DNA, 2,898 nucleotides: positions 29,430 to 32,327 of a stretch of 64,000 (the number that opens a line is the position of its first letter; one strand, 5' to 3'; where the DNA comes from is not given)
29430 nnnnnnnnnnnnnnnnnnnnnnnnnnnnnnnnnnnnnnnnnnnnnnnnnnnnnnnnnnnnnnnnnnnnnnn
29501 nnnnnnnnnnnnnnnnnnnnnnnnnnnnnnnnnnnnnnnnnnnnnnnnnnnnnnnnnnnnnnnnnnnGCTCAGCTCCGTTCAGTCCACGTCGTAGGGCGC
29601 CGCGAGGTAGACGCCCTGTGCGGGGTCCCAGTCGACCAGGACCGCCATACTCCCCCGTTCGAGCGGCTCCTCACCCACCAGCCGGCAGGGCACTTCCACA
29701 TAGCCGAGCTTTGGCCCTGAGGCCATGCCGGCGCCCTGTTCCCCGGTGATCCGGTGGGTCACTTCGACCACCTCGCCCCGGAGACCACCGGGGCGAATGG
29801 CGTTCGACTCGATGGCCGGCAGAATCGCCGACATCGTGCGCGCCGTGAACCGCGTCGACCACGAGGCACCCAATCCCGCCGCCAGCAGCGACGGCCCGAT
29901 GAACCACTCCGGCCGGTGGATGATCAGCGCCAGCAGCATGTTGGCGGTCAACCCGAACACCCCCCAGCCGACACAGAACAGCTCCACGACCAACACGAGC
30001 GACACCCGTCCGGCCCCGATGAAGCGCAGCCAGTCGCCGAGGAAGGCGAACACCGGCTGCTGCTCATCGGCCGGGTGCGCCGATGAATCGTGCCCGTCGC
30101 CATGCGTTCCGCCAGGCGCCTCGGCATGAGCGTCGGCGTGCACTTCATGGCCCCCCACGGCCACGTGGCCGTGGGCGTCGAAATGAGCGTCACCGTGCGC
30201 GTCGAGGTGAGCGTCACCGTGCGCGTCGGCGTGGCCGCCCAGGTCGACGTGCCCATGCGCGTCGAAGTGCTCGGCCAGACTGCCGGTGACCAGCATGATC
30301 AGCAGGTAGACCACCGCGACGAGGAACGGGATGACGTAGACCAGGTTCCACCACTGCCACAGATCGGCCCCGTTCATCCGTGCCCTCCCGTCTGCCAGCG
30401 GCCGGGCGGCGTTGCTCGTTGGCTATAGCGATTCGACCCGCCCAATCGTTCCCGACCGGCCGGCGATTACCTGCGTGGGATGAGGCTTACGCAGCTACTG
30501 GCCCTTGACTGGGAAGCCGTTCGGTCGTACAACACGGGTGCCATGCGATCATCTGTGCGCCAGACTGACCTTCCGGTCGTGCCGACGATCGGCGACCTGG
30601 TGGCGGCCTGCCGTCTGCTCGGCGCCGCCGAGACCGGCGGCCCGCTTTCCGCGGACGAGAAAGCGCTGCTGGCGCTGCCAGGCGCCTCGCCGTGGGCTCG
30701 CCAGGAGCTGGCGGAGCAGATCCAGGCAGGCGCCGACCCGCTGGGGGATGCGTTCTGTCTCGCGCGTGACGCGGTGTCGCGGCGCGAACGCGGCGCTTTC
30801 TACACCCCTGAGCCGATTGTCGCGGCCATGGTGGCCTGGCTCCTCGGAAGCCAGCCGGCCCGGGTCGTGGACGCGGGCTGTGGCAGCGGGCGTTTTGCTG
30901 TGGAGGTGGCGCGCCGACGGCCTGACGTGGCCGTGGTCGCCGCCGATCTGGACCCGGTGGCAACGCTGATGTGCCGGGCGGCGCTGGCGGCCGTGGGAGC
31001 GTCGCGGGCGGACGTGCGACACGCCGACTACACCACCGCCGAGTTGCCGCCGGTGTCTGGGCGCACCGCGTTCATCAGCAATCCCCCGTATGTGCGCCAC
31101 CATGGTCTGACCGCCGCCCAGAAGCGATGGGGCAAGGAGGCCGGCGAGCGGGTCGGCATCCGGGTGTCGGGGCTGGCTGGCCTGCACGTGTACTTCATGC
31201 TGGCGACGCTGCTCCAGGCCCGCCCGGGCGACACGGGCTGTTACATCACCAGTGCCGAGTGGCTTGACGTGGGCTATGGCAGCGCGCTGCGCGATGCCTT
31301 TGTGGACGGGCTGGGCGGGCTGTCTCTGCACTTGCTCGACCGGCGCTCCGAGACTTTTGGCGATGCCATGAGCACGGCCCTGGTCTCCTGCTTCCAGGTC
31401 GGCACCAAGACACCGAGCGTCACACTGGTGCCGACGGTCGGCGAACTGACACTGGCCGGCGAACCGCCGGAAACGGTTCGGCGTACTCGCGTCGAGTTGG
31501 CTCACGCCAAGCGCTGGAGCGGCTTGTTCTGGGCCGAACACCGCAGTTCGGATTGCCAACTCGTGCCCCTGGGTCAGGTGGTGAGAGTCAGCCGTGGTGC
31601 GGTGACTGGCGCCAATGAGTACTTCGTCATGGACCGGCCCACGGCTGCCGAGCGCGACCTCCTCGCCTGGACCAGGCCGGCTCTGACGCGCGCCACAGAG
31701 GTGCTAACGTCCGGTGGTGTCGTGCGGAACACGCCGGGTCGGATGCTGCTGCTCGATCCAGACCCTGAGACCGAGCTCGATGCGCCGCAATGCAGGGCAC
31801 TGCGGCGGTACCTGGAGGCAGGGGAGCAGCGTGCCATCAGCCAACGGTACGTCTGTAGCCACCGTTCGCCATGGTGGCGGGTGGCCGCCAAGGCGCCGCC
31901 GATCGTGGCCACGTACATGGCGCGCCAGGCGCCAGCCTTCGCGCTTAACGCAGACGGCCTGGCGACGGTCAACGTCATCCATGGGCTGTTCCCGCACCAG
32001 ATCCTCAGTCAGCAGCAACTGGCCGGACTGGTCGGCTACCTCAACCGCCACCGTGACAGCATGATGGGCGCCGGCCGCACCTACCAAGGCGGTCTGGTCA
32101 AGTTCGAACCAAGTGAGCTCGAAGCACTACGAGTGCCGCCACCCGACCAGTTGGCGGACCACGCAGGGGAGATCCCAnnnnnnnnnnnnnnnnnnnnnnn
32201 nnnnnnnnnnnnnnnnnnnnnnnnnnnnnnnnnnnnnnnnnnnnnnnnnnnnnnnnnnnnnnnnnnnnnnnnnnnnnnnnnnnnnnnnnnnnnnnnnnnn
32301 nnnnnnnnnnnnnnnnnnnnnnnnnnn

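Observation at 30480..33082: Complete type II restriction-modification pair with ATGA-overlapping genes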

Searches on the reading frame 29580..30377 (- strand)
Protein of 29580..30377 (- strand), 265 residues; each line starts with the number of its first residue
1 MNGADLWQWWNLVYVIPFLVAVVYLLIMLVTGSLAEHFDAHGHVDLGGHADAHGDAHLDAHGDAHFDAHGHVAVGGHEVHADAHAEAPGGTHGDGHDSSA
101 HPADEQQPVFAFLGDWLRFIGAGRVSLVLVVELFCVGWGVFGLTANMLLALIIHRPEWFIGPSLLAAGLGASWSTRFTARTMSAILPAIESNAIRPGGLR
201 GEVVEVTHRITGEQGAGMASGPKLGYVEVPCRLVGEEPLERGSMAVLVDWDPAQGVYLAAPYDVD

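Call 34: find_homologous_proteins(query=window:29580-30377:-)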
Query window:29580-30377:- (265 aa): 4 proteins with E <= 0.001 among 4254 candidates.
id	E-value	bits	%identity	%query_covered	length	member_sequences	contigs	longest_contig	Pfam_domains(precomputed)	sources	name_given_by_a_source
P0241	7.1e-176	602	100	100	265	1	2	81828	-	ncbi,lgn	-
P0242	1.8e-149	515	88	100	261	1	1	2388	-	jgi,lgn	-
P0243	6.5e-115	401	70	100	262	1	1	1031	-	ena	-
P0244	2.3e-9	55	25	94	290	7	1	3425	-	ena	-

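Call 35: find_encoding_contigs(protein=P0242, flank=10000)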
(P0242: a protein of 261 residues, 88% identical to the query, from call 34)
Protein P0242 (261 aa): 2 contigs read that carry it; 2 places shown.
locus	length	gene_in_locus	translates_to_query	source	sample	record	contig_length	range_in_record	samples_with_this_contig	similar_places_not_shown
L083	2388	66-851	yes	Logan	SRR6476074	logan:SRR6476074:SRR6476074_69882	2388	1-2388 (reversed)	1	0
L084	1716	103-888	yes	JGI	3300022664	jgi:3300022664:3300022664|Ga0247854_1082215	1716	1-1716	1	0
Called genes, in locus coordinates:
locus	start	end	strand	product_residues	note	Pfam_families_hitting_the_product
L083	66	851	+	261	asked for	-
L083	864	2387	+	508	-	?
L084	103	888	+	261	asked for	-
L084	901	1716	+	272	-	?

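Call 36: find_encoding_contigs(protein=P0243, flank=10000)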
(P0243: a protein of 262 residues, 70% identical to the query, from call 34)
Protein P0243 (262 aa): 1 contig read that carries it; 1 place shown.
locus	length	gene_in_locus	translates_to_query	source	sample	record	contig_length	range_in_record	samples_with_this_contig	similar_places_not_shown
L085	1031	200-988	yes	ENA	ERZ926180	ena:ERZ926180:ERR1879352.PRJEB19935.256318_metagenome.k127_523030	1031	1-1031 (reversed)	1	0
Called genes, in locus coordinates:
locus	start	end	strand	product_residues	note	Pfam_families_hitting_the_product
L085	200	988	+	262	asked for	-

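Call 43: find_encoding_contigs(protein=P0241, flank=6000, max_places=10)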
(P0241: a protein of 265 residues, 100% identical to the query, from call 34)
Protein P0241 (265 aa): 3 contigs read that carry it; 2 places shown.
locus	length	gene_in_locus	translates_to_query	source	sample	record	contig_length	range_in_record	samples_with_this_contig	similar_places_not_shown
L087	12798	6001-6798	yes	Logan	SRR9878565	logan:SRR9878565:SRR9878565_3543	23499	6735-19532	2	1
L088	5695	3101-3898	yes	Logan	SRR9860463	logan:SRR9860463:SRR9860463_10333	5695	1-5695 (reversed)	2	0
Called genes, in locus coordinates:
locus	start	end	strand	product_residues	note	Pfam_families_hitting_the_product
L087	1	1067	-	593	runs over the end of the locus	PF18952:DUF5696, PF19773:DUF6259 (weak)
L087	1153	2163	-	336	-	PF08240:ADH_N (weak), PF00107:ADH_zinc_N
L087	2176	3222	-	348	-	PF01408:GFO_IDH_MocA, PF22725:GFO_IDH_MocA_C3, PF02894:GFO_IDH_MocA_C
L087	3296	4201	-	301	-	PF09572:RE_XamI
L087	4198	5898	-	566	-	PF02384:N6_Mtase (weak), PF05175:MTS, PF13649:Methyltransf_25 (weak), PF22837:M_Eco57I_C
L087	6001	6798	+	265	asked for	-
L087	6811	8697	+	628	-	PF01145:Band_7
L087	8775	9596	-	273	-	PF13485:Peptidase_MA_2 (faint)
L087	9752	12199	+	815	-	PF00270:DEAD, PF00271:Helicase_C, PF22982:WHD_HRQ1, PF09369:MZB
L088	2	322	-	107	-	?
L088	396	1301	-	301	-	PF09572:RE_XamI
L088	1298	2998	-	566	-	PF02384:N6_Mtase (weak), PF05175:MTS, PF13649:Methyltransf_25 (weak), PF22837:M_Eco57I_C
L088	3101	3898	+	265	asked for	-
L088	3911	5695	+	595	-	?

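Call 76: search_protein_families(library=pfam, proteins=[window:29580-30377:-], max_evalue=1)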
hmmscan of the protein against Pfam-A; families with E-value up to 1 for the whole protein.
window:29580-30377:- (265 aa): 1 family
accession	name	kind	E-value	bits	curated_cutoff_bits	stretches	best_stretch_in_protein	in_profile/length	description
PF21001.2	YqiJ_N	-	0.0023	18.6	23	1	63-161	46-104/116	Inner membrane protein YqiJ, N-terminal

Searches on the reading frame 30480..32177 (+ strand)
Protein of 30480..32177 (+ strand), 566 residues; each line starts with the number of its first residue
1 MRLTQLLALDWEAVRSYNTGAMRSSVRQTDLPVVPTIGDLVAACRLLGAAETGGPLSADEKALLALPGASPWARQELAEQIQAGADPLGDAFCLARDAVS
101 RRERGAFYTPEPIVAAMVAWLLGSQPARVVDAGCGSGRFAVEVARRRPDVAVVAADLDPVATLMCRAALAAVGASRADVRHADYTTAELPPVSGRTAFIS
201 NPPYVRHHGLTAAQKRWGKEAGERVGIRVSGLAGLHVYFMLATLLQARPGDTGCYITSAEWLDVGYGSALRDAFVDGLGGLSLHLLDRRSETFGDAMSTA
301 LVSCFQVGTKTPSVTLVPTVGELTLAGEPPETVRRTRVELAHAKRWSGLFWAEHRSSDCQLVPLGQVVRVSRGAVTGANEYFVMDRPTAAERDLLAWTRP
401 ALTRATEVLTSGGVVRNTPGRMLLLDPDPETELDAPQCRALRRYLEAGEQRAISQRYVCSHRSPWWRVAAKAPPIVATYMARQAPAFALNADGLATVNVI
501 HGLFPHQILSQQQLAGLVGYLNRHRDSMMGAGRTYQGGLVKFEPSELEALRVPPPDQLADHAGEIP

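Call 5: search_protein_families(library=pfam, proteins=[window:30480-32177:+], max_evalue=0.1)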
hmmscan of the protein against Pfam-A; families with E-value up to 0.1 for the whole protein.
window:30480-32177:+ (566 aa): 12 families
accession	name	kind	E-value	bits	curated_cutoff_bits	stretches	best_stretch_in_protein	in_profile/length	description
PF05175.20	MTS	-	9.5e-09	35.6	23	1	126-209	32-113/170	Methyltransferase small domain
PF02384.22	N6_Mtase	-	3.8e-07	30.2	20.4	1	99-208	20-139/311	N-6 DNA Methylase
PF13649.12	Methyltransf_25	-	6.3e-07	30.4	27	1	129-193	1-64/97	Methyltransferase domain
PF07669.17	Eco57I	-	4.8e-05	23.9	25.3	1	199-273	79-149/171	Eco57I restriction-modification methylase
PF24675.1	NpmA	-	0.00014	21.7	60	1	125-169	23-65/214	16S rRNA (adenine(1408)-N(1))-methyltransferase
PF13489.12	Methyltransf_23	-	0.00019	21.7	27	1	119-199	18-85/164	Methyltransferase domain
PF08241.18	Methyltransf_11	-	0.0038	18.3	21.2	1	130-189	1-56/95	Methyltransferase domain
PF08242.18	Methyltransf_12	-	0.0041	18.3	30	1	130-178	1-49/98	Methyltransferase domain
PF13847.12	Methyltransf_31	-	0.0048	17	27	1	128-183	6-62/145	Methyltransferase domain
PF02390.23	Methyltransf_4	-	0.013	15.4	24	1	129-158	5-34/173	Putative methyltransferase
PF22837.1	M_Eco57I_C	-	0.038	13.8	27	0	376-499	44-171/283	Type II methyltransferase M.Eco57I, C-terminal domain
PF06325.19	PrmA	-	0.074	13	22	0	126-166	162-201/296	Ribosomal protein L11 methyltransferase (PrmA)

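Call 6: search_protein_families(library=ncbifam, proteins=[window:30480-32177:+], max_evalue=0.1)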
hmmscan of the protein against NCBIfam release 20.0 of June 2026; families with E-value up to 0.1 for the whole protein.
window:30480-32177:+ (566 aa): 36 families (the best 25 are shown)
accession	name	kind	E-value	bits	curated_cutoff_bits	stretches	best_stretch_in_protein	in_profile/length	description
TIGR03534.1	RF_mod_PrmC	equivalog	2.2e-13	50.3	199.1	1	111-209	74-171/253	peptide chain release factor N(5)-glutamine methyltransferase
NF047738.1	antiphage_MADS2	equivalog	2.6e-06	26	720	1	86-145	292-351/654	methylation-associated defense system DNA methyltransferase MAD2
TIGR03704.1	PrmC_rel_meth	equivalog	4.1e-06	26.4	248.8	1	123-208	84-167/251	putative protein N(5)-glutamine methyltransferase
TIGR00536.1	hemK_fam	subfamily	4.2e-06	26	115.5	1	116-220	104-208/286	HemK family protein methyltransferase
TIGR03533.1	L3_gln_methyl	equivalog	4.5e-06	26.2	229.7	1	117-220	113-215/284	50S ribosomal protein L3 N(5)-glutamine methyltransferase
TIGR02469.1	CbiT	equivalog_domain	6.9e-06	26.3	78.3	1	126-186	20-80/124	precorrin-6Y C5,15-methyltransferase (decarboxylating) subunit CbiT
NF010703.0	PRK14103.1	equivalog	6.9e-06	25.7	320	1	118-181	22-83/256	trans-aconitate 2-methyltransferase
NF047853.1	tRm6a37MtseTrmN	equivalog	1.4e-05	24.9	350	1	119-210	37-130/244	tRNA(1)(Val) (adenine(37)-N(6))-methyltransferase TrmN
NF042963.1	DUF1156_antiphage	equivalog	8e-05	20.9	1000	1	126-181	184-237/960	anti-phage-associated DUF1156 domain-containing protein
NF011527.0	PRK14968.1-1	equivalog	0.00029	20.6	242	1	125-180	34-86/192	putative methyltransferase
TIGR02072.1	BioC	equivalog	0.00031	20.6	184.95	1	116-185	22-94/244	malonyl-ACP O-methyltransferase BioC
TIGR04543.1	ketoArg_3Met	equivalog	0.00036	19.7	425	1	112-168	137-192/336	2-ketoarginine methyltransferase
NF007023.0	PRK09489.1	equivalog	0.00053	19.3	295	1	128-212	199-277/342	16S rRNA (guanine(1207)-N(2))-methyltransferase RsmC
TIGR00755.1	ksgA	equivalog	0.00054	19.4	171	1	109-204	13-104/256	16S rRNA (adenine(1518)-N(6)/adenine(1519)-N(6))-dimethyltransferase RsmA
TIGR02021.1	BchM-ChlM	equivalog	0.00068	19.1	158.9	1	113-158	40-85/218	magnesium protoporphyrin IX methyltransferase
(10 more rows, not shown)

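Call 9: search_solved_structures(query=window:30480-32177:+, max_evalue=0.01, show_alignments=1)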
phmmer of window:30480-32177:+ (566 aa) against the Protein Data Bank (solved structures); distinct sequences matched with E-value up to 0.01: 7.
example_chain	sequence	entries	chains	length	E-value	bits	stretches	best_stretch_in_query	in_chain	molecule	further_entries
2b3t_A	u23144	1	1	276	3.2e-06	29.3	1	121-207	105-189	Protein methyltransferase hemK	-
1t43_A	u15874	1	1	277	3.2e-06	29.3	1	121-207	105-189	Protein methyltransferase hemK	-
2pjd_A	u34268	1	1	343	0.00022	23.2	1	124-210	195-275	Ribosomal RNA small subunit methyltransferase C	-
4dzr_A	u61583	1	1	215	0.00061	21.8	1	126-207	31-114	Protein-(Glutamine-N5) methyltransferase, release factor-specific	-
4m71_A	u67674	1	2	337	0.0096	17.8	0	116-175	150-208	Methyltransferase MppJ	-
4m73_A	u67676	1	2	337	0.0096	17.8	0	116-175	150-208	Methyltransferase MppJ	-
4m72_A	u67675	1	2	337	0.0097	17.8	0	116-175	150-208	Methyltransferase MppJ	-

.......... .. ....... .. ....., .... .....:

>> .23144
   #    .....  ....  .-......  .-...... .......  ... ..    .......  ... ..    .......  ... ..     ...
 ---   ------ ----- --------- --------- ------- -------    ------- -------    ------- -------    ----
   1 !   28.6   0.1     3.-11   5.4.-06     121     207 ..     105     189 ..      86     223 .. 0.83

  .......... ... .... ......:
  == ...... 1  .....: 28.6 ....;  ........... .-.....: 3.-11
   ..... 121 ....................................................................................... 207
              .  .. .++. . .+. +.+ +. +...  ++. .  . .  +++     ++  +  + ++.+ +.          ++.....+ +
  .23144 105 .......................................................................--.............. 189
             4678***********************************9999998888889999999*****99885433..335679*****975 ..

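Call 10: find_homologous_proteins(query=window:30480-32177:+)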
Query window:30480-32177:+ (566 aa): 1791 proteins with E <= 0.001 among 8000 candidates; the best 120 are listed.
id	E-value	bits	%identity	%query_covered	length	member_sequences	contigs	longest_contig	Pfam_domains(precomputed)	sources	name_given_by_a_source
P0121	0.0e+0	1271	100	100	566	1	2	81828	PF05175.21,PF02384.23,PF13649.13,PF22837.2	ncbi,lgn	-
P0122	7.6e-174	598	53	91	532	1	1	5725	PF05175.21,PF02384.23,PF13649.13,PF07669.18,PF22837.2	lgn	-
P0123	5.2e-173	595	53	93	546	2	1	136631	PF05175.21,PF02384.23,PF07669.18,PF22837.2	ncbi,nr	ncbi:MAG: methyltransferase [Acidothermus sp.]|nr:methyltransferase [Acidothermus sp.]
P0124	9.1e-172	591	55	91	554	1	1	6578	PF07669.18,PF22837.2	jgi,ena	-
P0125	4.1e-170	585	52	93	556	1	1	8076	PF05175.21,PF02384.23,PF07669.18,PF22837.2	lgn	-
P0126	8.1e-170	584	53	94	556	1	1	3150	PF05175.21,PF07669.18,PF22837.2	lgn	-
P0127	5.7e-168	578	53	93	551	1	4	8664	PF13489.13,PF13649.13,PF07669.18,PF22837.2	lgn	-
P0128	1.8e-166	573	54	91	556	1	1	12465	PF05175.21,PF02384.23,PF13649.13,PF07669.18,PF22837.2,PF00891.25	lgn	-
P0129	5.0e-166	572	53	94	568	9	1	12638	PF05175.21,PF02384.23,PF07669.18,PF22837.2,PF01170.25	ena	-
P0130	5.7e-166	572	53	96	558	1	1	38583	PF13847.13,PF05175.21,PF13649.13,PF07669.18,PF22837.2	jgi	jgi:adenine-specific DNA-methyltransferase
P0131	3.3e-165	569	53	93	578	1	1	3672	PF05175.21,PF02384.23,PF13649.13,PF07669.18,PF22837.2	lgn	-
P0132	1.1e-164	567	52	93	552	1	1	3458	PF05175.21,PF07669.18,PF22837.2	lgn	-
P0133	1.7e-164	567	60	79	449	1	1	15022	PF13847.13,PF05175.21,PF13649.13,PF07669.18,PF22837.2,PF08242.19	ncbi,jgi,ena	-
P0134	5.8e-163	562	53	93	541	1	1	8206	PF05175.21,PF02384.23,PF13649.13,PF07669.18,PF22837.2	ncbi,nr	ncbi:MAG: methyltransferase [Armatimonadetes bacterium]|nr:methyltransferase [Armatimonadota bacteri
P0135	7.0e-163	561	53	92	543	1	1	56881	PF05175.21,PF13649.13,PF07669.18,PF22837.2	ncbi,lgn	-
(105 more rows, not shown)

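Call 65: search_protein_families(library=padloc, proteins=[window:30480-32177:+], max_evalue=0.001)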
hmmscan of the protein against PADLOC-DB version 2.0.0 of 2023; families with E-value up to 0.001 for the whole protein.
window:30480-32177:+ (566 aa): 18 families
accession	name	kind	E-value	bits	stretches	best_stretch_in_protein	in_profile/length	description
PDLC03222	MTase_II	-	5.6e-129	429.4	1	36-560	54-587/602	Type II methyltransferase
PDLC03267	MTase_II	-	2.7e-40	136.8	1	99-559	8-482/539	Type II methyltransferase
PDLC03328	MTase_II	-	5.8e-34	115.5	1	96-551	23-501/587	Type II methyltransferase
PDLC03301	MTase_II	-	5.8e-32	109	1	97-562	67-544/604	Type II methyltransferase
PDLC03331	MTase_II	-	1.3e-22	78.2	1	100-548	25-484/541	Type II methyltransferase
PDLC04134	mad2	-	2.5e-17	60.9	1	90-275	256-414/492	mads_2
PDLC03248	MTase_II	-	4.2e-09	33.7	1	100-276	5-166/521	Type II methyltransferase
PDLC03338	MTase_II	-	4.4e-09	33.6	1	86-313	111-356/604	Type II methyltransferase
PDLC03366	MTase_II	-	1.6e-07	28.5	0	460-558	394-492/568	Type II methyltransferase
PDLC03227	MTase_II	-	7.7e-07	26.4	1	99-316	22-248/494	Type II methyltransferase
PDLC03719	oMTase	-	1.1e-05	22.6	1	101-213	22-131/387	orphan methyltransferase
PDLC03226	MTase_II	-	1.4e-05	21.9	1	98-282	10-211/579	Type II methyltransferase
PDLC03318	MTase_II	-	3e-05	20.5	1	89-143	328-382/723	Type II methyltransferase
PDLC03021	MTase_I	-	0.00015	18.7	1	100-143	159-202/491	Type I methyltransferase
PDLC03348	MTase_II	-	0.00027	17.6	1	77-143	193-264/727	Type II methyltransferase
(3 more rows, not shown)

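Call 72: predict_structure(alignment_id=A2)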
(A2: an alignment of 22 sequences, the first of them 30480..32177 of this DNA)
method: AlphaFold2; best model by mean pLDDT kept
length: 566 residues; sequences in the alignment: 22
mean_pLDDT: 86.9   pTM: 0.81
mean pLDDT of the five models: 86.9, 86.4, 86.2, 85.7, 85.0
residues with pLDDT >= 90: 372; 70-90: 128; 50-70: 34; < 50: 32
segments of 3 or more residues with pLDDT < 50: 1-31
pLDDT, mean of each block of 10 residues (from residue 1): 38 35 32 78 96 96 91 93 92 80 73 92 97 94 97 96 97 96 93 95 86 94 94 91 96 92 88 91 81 57 93 87 70 89 88 64 96 91 97 97 93 93 94 95 97 93 91 94 90 93 96 96 86 77 92 93 71
secondary structure, 60 per line:
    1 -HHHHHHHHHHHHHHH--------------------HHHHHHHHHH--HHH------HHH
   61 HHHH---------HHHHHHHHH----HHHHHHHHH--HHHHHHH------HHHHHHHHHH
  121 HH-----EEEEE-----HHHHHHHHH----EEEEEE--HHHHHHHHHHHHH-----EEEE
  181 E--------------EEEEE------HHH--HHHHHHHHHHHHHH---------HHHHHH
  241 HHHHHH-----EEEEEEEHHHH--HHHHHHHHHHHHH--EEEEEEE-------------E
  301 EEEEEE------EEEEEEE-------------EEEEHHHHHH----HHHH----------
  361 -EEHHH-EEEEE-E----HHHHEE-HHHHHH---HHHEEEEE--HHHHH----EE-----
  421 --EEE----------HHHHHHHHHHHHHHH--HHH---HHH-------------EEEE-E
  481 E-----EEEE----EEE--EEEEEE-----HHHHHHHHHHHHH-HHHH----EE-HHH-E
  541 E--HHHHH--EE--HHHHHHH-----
elements in order: H2-16 H37-46 H58-64 H74-82 H87-95 H98-104 H111-122 E128-132 H138-146 E151-156 H159-171 E177-181 E196-200 H212-225 H235-246 E252-258 H259-262 H265-277 E280-286 E300-306 E313-319 E333-336 H337-342 H347-350 E368-372 H379-382 H386-391 E398-402 H405-409 E423-425 H436-450 E475-478 E487-490 E495-497 E500-505 H511-523 H525-528 H544-548 H555-561

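Call 74: fold_search(model_id=the predicted structure, library=pdb)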
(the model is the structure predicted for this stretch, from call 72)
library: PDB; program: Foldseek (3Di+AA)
matches with E <= 10: 1967; with E <= 0.001: 937
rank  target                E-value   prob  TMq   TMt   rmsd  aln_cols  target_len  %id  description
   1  7lt5_B                1.7e-25  1.00  0.62  0.61   5.7       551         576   15  CamA Adenine Methyltransferase Complexed to Cognate Substrate DNA and Cofactor SAH (released 2021-05-19)
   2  7lt5_C                6.2e-25  1.00  0.63  0.63   5.6       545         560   15  CamA Adenine Methyltransferase Complexed to Cognate Substrate DNA and Cofactor SAH (released 2021-05-19)
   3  7lt5_A                1.6e-24  1.00  0.62  0.62   5.7       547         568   15  CamA Adenine Methyltransferase Complexed to Cognate Substrate DNA and Cofactor SAH (released 2021-05-19)
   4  7rfk_A                3.7e-24  1.00  0.61  0.61   5.9       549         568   15  CamA Adenine Methyltransferase Complexed to Cognate Substrate DNA and Inhibitor Sinefungin (released 2021-09-15)
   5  7rfn_C                4.2e-24  1.00  0.59  0.61   5.9       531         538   14  CamA Adenine Methyltransferase Complexed to Cognate Substrate DNA and Inhibitor SGC8158 (released 2021-09-15)
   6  7rfk_C                4.4e-24  1.00  0.62  0.62   5.9       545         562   14  CamA Adenine Methyltransferase Complexed to Cognate Substrate DNA and Inhibitor Sinefungin (released 2021-09-15)
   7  7rfk_B                4.7e-24  1.00  0.61  0.60   6.1       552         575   15  CamA Adenine Methyltransferase Complexed to Cognate Substrate DNA and Inhibitor Sinefungin (released 2021-09-15)
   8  7rfl_C                6.3e-24  1.00  0.59  0.61   5.9       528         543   13  CamA Adenine Methyltransferase Complexed to Cognate Substrate DNA and Inhibitor SGC0946 (released 2021-09-15)
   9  7qw6_A                7.9e-24  1.00  0.58  0.59   6.5       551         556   16  Adenine-specific DNA methyltransferase M.BseCI complexed with AdoHcy and cognate hemimethylated DNA duplex (released 2023-01-25)
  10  8cy2_A                1.1e-23  1.00  0.59  0.61   5.8       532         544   14  CamA Adenine Methyltransferase Complexed to Cognate Substrate DNA and Inhibitor APNEA (Compound 9) (released 2023-01-11)
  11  8cxs_A                1.3e-23  1.00  0.59  0.60   6.1       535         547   15  CamA Adenine Methyltransferase Complexed to Cognate Substrate DNA and Inhibitor MTA (released 2023-01-11)
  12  7lnj_C                1.3e-23  1.00  0.59  0.61   5.6       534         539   14  CamA Adenine Methyltransferase Complexed to Cognate Substrate DNA (released 2021-05-19)
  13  7rfl_B                1.5e-23  1.00  0.58  0.59   5.9       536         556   14  CamA Adenine Methyltransferase Complexed to Cognate Substrate DNA and Inhibitor SGC0946 (released 2021-09-15)
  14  8cxw_B                1.6e-23  1.00  0.58  0.60   6.0       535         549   14  CamA Adenine Methyltransferase Complexed to Cognate Substrate DNA and Inhibitor piclidenoson (Compound 4) (released 2023-01-11)
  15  8cxy_C                1.8e-23  1.00  0.59  0.61   5.9       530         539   15  CamA Adenine Methyltransferase Complexed to Cognate Substrate DNA and Inhibitor N6-(2-Phenethyl)adenosine (Compound 8) (released 2023-01-11)
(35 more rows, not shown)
